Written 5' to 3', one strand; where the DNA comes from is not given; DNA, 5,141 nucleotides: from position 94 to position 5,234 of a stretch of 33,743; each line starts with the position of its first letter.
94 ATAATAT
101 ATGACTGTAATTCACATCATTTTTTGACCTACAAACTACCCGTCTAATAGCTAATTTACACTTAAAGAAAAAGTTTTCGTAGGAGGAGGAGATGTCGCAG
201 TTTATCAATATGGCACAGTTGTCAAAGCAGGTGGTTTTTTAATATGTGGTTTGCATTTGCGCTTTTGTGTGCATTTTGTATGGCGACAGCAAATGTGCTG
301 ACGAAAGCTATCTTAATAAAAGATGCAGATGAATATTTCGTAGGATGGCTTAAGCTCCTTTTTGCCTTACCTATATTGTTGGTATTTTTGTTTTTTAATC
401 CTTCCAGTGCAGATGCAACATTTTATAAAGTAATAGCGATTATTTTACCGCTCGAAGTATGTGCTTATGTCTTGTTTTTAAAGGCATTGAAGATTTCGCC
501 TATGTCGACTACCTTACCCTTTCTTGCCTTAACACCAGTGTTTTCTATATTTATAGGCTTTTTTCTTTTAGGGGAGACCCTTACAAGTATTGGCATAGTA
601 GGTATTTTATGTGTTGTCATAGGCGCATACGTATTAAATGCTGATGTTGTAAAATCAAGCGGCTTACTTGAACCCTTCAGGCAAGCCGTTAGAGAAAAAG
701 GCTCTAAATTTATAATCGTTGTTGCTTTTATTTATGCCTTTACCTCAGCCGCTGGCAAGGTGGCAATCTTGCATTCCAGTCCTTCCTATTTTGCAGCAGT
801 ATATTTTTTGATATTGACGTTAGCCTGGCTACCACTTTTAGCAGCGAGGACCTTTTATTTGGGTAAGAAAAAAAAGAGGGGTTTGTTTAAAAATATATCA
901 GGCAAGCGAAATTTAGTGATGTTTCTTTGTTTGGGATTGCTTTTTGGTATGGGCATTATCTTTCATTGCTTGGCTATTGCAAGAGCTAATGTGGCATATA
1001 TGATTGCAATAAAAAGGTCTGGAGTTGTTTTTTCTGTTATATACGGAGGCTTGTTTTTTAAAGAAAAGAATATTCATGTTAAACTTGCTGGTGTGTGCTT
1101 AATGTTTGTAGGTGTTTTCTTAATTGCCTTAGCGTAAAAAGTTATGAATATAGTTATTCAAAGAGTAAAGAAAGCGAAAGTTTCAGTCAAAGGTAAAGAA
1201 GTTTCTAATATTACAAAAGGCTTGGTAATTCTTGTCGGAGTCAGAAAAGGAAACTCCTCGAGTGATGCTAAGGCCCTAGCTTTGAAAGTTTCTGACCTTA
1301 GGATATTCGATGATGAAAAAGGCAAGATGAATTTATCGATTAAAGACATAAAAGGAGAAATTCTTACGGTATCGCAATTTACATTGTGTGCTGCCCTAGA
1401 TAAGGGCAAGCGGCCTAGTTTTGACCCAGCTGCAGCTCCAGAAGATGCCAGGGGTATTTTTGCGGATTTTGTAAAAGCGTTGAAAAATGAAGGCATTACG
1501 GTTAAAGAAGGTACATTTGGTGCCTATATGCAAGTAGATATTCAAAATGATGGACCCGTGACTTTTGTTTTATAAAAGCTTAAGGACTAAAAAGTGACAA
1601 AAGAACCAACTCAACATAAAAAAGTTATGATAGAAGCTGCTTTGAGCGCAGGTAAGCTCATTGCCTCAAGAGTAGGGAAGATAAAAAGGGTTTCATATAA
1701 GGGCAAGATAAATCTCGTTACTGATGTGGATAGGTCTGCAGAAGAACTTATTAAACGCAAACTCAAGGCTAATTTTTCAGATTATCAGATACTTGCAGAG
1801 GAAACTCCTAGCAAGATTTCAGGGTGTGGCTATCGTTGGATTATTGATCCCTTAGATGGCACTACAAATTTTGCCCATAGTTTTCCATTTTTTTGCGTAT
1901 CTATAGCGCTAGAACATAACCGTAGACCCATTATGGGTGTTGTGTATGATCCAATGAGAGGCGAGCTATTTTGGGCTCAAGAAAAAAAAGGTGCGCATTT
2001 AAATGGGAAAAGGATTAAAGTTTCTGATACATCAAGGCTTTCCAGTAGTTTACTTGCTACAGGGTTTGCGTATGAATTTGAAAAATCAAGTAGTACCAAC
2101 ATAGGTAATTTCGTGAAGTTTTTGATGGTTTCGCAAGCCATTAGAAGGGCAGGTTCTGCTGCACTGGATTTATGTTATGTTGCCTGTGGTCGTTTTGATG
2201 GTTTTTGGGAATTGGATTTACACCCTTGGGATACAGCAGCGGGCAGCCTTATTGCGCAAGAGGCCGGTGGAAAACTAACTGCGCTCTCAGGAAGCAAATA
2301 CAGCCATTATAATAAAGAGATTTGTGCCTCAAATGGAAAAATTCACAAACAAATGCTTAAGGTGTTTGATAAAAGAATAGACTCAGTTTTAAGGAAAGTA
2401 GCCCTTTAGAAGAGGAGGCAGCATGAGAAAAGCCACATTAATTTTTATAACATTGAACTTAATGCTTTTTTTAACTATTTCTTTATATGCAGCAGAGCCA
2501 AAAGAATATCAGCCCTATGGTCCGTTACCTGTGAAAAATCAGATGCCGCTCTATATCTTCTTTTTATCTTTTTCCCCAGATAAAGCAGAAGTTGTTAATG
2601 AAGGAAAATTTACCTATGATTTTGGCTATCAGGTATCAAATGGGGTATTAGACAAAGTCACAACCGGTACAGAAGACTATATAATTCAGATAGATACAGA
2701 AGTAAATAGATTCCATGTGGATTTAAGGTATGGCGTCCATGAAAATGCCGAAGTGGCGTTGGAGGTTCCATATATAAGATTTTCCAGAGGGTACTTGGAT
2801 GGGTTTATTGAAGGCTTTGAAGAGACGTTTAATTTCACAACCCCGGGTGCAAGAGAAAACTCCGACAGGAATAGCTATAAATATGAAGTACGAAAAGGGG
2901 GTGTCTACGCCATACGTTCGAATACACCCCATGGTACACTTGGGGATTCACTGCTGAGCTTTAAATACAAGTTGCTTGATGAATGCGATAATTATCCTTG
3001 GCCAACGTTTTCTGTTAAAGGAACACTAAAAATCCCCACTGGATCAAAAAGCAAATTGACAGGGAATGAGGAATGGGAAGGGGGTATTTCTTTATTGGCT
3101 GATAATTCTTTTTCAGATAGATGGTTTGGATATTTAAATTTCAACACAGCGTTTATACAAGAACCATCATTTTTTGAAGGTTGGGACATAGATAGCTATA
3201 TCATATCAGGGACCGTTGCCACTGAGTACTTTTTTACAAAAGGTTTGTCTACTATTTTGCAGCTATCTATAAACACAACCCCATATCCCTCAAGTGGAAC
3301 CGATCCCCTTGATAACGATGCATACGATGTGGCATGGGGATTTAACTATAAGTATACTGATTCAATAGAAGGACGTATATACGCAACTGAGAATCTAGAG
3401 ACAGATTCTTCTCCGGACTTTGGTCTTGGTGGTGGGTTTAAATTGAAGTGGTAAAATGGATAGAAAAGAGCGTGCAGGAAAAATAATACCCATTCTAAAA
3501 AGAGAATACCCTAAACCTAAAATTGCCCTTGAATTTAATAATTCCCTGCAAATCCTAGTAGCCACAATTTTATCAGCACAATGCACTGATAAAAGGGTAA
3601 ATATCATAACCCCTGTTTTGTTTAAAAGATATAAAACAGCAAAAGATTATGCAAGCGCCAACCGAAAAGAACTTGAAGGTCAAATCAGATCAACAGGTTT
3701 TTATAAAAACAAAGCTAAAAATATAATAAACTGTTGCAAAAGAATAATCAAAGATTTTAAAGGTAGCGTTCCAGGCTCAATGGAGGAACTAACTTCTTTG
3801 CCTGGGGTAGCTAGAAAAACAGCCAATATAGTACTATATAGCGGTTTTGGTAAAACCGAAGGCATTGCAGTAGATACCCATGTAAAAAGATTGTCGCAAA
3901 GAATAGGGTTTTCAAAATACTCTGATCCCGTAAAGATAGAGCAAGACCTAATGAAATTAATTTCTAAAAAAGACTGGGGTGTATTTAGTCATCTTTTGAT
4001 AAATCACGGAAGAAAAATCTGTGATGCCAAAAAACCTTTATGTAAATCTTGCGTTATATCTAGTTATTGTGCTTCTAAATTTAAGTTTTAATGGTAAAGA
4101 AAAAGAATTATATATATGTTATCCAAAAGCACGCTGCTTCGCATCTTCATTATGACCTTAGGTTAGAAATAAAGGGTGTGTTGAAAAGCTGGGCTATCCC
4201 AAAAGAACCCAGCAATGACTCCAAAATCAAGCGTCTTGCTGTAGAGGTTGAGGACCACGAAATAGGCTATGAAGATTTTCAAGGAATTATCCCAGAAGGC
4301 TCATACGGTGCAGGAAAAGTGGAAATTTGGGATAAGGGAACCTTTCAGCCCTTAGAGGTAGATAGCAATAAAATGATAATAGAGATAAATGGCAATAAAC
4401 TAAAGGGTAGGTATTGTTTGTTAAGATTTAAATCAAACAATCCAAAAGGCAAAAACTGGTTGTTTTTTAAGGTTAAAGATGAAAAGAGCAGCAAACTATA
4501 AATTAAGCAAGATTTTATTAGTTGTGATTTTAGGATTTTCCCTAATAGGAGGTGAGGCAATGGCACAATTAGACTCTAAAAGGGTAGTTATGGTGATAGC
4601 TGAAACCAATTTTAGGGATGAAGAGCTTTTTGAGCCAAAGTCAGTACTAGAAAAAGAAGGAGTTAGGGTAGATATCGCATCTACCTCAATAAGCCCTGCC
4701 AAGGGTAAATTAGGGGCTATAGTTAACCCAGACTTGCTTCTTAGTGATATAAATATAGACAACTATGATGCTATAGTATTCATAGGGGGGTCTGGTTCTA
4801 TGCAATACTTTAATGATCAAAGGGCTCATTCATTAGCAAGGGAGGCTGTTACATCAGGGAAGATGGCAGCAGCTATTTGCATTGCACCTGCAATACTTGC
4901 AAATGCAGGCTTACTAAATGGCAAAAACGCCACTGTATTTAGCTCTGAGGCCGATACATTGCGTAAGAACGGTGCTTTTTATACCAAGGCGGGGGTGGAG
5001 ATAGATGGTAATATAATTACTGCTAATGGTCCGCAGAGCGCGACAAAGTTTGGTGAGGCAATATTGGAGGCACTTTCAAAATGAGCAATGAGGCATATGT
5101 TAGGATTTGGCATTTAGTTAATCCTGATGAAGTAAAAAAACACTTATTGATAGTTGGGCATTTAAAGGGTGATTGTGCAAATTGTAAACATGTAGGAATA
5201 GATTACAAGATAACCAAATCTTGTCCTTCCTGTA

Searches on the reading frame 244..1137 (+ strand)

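Call 47: search_protein_families(library=pfam, proteins=[window:244-1137:+], max_evalue=0.001)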
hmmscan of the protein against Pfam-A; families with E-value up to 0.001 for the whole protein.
window:244-1137:+ (297 aa): 2 families
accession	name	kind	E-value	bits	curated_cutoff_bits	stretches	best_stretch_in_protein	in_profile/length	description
PF00892.27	EamA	-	7.4e-26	91.5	28.2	2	2-132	3-134/135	EamA-like transporter family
PF03151.22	TPT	-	2.2e-05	24.4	30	0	180-295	31-136/291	Triose-phosphate Transporter family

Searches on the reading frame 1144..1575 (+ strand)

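Call 47: search_protein_families(library=pfam, proteins=[window:1144-1575:+], max_evalue=0.001)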
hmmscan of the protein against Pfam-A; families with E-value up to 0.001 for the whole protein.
window:1144-1575:+ (143 aa): 1 family
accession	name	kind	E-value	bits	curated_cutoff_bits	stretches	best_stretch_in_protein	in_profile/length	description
PF02580.21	Tyr_Deacylase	-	2.8e-54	183.8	25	1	3-143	2-143/144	D-Tyr-tRNA(Tyr) deacylase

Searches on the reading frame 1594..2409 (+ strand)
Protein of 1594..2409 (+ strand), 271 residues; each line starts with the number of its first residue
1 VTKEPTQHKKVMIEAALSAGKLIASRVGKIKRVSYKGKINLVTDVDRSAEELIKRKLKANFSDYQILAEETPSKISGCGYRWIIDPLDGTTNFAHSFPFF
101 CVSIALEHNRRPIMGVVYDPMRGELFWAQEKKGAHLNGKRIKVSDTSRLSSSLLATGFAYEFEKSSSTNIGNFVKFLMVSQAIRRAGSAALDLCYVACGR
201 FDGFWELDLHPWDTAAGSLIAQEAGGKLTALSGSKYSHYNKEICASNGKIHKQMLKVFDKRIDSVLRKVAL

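Call 47: search_protein_families(library=pfam, proteins=[window:1594-2409:+], max_evalue=0.001)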
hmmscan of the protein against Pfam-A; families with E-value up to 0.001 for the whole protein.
window:1594-2409:+ (271 aa): 1 family
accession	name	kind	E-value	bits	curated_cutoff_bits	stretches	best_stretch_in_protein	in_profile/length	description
PF00459.30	Inositol_P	-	1.7e-71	241.3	27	1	9-259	6-267/271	Inositol monophosphatase family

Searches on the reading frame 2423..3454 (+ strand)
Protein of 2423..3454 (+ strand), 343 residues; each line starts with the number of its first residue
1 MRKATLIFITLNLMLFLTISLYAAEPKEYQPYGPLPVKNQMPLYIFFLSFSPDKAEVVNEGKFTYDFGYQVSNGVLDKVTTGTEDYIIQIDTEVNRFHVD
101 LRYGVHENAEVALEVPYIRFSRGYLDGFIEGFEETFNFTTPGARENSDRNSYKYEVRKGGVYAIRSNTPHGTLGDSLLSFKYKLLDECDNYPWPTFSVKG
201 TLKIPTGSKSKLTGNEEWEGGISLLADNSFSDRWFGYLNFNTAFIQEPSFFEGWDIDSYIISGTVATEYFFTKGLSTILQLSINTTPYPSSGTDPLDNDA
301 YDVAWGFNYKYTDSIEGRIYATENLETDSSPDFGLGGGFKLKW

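Call 47: search_protein_families(library=pfam, proteins=[window:2423-3454:+], max_evalue=0.001)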
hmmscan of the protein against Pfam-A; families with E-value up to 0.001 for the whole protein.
window:2423-3454:+ (343 aa): 1 family
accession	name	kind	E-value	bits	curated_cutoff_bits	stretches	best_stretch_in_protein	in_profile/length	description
PF11383.14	DUF3187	-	1.3e-27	97.3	24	1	17-343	8-320/320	Protein of unknown function (DUF3187)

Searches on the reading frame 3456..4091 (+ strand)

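Call 47: search_protein_families(library=pfam, proteins=[window:3456-4091:+], max_evalue=0.001)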
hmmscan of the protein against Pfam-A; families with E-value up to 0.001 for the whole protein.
window:3456-4091:+ (211 aa): 3 families
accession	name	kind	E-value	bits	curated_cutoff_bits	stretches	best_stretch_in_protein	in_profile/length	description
PF00730.31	HhH-GPD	-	2.2e-27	95.9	26.2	1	35-170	1-107/108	HhH-GPD superfamily base excision DNA repair protein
PF00633.29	HHH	-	1.4e-05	25.1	24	1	101-127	2-28/30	Helix-hairpin-helix motif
PF14520.12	HHH_5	-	0.0003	21.6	27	0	110-154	2-45/57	Helix-hairpin-helix domain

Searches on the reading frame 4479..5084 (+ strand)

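Call 47: search_protein_families(library=pfam, proteins=[window:4479-5084:+], max_evalue=0.001)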
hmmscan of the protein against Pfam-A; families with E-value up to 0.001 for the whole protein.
window:4479-5084:+ (201 aa): 1 family
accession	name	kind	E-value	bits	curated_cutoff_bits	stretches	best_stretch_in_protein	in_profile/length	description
PF01965.30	DJ-1_PfpI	-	6.3e-39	133.9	26.6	1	34-197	1-164/165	DJ-1/PfpI family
